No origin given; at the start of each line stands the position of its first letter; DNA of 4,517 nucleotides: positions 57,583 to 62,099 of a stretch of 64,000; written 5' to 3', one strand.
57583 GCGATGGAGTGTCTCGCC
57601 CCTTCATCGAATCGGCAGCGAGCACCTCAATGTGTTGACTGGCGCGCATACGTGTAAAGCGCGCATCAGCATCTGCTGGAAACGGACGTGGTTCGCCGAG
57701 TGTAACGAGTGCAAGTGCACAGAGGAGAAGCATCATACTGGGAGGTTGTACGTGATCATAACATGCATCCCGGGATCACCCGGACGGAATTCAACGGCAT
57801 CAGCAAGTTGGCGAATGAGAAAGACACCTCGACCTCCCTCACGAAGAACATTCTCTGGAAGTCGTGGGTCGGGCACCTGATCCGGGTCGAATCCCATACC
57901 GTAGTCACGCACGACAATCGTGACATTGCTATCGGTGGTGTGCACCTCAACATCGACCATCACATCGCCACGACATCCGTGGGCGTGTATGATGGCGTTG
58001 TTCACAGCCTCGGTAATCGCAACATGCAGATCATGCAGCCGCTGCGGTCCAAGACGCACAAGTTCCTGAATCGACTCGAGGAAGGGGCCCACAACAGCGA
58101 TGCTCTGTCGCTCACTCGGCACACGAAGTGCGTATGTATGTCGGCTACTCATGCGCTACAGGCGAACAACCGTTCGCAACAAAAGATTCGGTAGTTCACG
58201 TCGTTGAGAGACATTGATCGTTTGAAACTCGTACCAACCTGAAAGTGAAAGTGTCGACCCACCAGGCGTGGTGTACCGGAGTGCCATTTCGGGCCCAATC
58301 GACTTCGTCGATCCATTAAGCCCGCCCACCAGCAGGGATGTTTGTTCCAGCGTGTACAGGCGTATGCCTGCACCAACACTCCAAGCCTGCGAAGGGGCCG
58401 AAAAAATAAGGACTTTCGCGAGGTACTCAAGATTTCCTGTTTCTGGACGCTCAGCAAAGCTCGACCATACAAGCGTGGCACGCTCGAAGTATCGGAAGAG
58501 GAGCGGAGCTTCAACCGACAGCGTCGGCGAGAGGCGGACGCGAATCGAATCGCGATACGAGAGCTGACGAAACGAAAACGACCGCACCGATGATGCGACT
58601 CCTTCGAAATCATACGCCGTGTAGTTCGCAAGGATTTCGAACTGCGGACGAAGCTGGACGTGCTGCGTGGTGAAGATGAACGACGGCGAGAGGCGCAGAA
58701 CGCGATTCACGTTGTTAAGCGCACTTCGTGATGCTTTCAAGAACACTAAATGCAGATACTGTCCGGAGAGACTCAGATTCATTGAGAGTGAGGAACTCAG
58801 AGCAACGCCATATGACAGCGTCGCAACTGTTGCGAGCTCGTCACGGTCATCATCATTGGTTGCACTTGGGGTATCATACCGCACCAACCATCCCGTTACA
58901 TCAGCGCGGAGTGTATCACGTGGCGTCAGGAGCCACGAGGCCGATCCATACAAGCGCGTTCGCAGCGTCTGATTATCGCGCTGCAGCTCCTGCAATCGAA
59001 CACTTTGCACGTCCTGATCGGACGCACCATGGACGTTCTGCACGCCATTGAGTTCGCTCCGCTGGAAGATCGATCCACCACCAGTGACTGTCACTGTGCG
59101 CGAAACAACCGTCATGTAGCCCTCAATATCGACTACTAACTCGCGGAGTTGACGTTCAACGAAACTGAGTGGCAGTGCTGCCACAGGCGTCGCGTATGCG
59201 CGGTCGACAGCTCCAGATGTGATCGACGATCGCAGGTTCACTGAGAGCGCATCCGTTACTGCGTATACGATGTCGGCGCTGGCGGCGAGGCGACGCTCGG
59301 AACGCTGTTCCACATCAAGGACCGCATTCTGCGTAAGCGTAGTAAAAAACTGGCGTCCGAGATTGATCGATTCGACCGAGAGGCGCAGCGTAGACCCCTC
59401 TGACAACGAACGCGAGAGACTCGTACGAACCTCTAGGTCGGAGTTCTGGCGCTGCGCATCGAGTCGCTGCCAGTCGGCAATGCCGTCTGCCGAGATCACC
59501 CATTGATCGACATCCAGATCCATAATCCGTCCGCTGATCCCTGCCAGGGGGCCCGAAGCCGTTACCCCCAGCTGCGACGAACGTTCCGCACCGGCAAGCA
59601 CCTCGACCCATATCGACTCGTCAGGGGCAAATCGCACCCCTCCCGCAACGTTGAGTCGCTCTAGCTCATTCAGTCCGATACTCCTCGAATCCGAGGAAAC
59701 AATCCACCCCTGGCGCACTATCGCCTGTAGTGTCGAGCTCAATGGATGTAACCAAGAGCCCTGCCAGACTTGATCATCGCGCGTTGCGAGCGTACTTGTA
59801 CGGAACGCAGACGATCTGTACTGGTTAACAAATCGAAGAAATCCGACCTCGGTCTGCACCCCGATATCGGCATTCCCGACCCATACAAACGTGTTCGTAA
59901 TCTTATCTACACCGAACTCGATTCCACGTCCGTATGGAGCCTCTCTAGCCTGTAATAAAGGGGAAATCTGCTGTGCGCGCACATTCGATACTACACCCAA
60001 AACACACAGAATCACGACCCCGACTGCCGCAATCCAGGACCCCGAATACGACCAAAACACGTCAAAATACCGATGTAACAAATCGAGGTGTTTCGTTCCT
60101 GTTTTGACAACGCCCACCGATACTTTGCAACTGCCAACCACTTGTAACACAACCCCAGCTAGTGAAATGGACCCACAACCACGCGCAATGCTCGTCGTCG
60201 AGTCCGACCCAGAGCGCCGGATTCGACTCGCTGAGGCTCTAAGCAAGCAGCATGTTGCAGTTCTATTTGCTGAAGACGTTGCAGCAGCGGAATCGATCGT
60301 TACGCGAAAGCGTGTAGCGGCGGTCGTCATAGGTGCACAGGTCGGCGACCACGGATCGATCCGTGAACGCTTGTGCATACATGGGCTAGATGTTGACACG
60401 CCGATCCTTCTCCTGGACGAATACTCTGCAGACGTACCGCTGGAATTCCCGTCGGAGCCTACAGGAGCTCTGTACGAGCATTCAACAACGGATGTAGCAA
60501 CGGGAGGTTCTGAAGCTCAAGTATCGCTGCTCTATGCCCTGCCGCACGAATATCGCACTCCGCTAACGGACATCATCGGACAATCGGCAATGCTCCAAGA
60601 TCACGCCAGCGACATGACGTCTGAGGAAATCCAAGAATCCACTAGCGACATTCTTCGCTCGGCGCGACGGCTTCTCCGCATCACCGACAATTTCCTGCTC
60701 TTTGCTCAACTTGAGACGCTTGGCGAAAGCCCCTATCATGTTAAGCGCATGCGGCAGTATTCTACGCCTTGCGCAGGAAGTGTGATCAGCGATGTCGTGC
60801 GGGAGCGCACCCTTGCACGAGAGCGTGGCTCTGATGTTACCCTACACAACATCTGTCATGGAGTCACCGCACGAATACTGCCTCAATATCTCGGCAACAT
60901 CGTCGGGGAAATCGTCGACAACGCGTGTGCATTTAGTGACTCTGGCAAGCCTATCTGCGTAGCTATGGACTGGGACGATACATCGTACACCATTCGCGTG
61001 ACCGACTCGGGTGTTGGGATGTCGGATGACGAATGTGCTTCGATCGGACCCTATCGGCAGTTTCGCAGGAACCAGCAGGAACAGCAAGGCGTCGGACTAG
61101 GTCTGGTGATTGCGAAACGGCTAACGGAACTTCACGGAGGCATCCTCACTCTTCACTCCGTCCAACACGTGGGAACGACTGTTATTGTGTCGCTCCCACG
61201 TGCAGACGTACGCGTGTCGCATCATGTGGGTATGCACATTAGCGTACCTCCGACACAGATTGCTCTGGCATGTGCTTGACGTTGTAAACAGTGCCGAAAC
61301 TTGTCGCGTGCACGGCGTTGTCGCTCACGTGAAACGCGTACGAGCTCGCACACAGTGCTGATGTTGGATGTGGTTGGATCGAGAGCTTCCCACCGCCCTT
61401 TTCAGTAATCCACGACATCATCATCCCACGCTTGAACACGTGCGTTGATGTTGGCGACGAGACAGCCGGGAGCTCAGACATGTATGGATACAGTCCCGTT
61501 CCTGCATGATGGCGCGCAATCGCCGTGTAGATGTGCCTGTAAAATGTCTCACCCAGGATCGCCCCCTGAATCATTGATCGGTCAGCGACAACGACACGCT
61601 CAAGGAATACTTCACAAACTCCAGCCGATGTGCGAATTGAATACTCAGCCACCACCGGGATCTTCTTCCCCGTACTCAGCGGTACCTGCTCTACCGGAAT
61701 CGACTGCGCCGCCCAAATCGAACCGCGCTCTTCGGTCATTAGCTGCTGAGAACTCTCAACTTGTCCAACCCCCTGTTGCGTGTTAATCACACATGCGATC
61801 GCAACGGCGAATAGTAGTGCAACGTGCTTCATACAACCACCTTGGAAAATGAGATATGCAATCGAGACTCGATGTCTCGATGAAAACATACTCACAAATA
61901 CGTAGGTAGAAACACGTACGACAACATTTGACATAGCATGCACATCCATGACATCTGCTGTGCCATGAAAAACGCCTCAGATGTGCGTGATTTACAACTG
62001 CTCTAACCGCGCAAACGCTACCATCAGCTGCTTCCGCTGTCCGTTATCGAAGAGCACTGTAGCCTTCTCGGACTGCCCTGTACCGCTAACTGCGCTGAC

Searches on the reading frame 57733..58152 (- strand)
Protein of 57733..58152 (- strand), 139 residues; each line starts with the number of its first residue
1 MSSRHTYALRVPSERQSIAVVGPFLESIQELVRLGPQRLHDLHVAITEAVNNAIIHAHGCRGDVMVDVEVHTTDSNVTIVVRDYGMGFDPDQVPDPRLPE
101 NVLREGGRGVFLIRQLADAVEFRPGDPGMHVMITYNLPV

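Call 8: search_protein_families(library=pfam, proteins=[window:57733-58152:-], max_evalue=0.001)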
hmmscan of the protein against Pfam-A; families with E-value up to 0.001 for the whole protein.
window:57733-58152:- (139 aa): 2 families
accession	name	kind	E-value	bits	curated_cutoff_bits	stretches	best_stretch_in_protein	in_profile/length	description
PF13581.12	HATPase_c_2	-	1.1e-25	90.5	27.4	1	12-134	2-126/127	Histidine kinase-like ATPase domain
PF02518.31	HATPase_c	-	1.3e-08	35.7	26.4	1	41-118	5-85/111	Histidine kinase-, DNA gyrase B-, and HSP90-like ATPase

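Call 60: find_encoding_contigs(protein=window:57733-58152:-, flank=10000, max_places=2)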
Protein window:57733-58152:- (139 aa): 4 contigs read that carry it; 2 places shown.
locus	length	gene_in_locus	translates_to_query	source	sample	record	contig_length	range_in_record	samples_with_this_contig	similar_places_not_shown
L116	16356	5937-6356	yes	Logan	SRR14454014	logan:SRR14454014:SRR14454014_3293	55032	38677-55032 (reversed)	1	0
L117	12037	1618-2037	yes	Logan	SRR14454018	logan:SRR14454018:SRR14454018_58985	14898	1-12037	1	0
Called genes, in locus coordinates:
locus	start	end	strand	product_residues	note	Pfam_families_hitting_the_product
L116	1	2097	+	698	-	?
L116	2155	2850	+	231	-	-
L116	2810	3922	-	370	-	PF00512:HisKA, PF02518:HATPase_c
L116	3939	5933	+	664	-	-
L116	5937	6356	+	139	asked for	PF13581:HATPase_c_2, PF02518:HATPase_c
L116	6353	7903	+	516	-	PF04389:Peptidase_M28, PF01546:Peptidase_M20 (weak)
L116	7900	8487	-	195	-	PF00677:Lum_binding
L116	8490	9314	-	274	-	PF02129:Peptidase_S15 (faint), PF05677:DUF818 (weak), PF12146:Hydrolase_4, PF00561:Abhydrolase_1, PF12697:Abhydrolase_6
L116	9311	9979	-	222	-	-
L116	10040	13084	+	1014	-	PF12705:PDDEXK_1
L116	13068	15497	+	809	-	PF20437:LonC_helical, PF13654:AAA_32, PF20436:LonB_AAA-LID, PF05362:Lon_C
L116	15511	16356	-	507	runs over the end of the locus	PF02142:MGS, PF01808:AICARFT_IMPCHas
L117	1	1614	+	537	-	?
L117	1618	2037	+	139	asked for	PF13581:HATPase_c_2, PF02518:HATPase_c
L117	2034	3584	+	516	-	PF04389:Peptidase_M28, PF01546:Peptidase_M20 (weak)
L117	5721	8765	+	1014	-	PF12705:PDDEXK_1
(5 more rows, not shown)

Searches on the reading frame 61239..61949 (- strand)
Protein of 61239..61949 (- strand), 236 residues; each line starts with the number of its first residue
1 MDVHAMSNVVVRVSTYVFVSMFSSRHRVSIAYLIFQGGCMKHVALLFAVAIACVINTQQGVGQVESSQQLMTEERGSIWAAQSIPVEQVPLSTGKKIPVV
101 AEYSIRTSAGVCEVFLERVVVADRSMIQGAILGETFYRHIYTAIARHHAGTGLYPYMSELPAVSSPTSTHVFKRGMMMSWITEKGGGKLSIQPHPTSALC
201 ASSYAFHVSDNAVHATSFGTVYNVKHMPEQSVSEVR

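Call 8: search_protein_families(library=pfam, proteins=[window:61239-61949:-], max_evalue=0.001)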
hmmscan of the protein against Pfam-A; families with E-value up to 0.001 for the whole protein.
window:61239-61949:- (236 aa): 0 families

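Call 58: find_encoding_contigs(protein=window:61239-61949:-, flank=10000, max_places=2)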
Protein window:61239-61949:- (236 aa): no gene with exactly this product is on record in the collection.

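Call 59: find_encoding_contigs(protein=window:61239-61889:-, flank=10000, max_places=2)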
Protein window:61239-61889:- (216 aa): no gene with exactly this product is on record in the collection.
